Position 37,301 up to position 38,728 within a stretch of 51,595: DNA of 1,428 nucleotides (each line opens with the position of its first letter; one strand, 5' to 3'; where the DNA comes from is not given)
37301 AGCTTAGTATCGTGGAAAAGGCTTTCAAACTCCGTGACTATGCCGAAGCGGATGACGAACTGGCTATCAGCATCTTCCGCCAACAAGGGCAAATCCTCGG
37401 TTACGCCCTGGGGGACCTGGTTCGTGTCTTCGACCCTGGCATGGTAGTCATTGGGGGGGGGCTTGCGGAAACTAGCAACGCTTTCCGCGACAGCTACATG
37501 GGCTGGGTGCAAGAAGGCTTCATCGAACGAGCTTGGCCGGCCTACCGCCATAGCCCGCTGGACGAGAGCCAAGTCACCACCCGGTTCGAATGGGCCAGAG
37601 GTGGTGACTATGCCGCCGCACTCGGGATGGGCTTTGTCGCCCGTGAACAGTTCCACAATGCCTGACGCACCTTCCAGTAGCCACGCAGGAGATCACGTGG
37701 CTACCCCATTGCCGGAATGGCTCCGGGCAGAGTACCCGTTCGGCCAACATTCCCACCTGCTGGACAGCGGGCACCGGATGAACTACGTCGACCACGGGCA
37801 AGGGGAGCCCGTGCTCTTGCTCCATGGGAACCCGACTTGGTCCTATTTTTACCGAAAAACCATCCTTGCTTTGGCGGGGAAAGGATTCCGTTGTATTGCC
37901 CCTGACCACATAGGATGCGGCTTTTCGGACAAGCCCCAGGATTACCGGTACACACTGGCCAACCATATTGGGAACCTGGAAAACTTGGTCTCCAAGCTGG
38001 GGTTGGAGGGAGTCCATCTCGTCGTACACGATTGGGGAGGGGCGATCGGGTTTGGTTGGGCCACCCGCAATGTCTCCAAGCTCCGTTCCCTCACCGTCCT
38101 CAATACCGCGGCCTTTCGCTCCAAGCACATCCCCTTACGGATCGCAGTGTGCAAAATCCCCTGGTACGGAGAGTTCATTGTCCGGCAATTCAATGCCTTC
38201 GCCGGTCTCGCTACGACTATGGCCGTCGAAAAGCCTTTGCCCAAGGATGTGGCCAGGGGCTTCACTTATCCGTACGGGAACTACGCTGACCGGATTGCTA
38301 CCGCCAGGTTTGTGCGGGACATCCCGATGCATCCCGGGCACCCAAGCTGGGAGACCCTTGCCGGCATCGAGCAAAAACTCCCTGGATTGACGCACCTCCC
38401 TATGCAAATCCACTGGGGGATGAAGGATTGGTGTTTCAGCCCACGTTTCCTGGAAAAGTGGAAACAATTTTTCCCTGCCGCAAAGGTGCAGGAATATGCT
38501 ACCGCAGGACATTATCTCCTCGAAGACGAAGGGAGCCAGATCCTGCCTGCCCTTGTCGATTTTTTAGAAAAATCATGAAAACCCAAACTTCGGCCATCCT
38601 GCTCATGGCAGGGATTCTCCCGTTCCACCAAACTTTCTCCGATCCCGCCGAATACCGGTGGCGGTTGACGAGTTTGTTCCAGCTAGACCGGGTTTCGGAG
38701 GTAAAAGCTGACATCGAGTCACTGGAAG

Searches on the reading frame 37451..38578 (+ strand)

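Call 9: search_protein_families(library=pfam, proteins=[window:37451-38578:+], max_evalue=0.001)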
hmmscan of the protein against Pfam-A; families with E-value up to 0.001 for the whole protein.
window:37451-38578:+ (375 aa): 3 families
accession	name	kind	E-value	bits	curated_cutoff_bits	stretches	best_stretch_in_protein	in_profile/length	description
PF00561.26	Abhydrolase_1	-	8.4e-32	111.2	25.8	1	120-360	2-244/245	alpha/beta hydrolase fold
PF12697.13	Abhydrolase_6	-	2.3e-16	61.6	26.3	1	121-360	1-210/217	Alpha/beta hydrolase family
PF12146.15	Hydrolase_4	-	2.9e-07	30.5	27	1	121-334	7-210/239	Serine aminopeptidase, S33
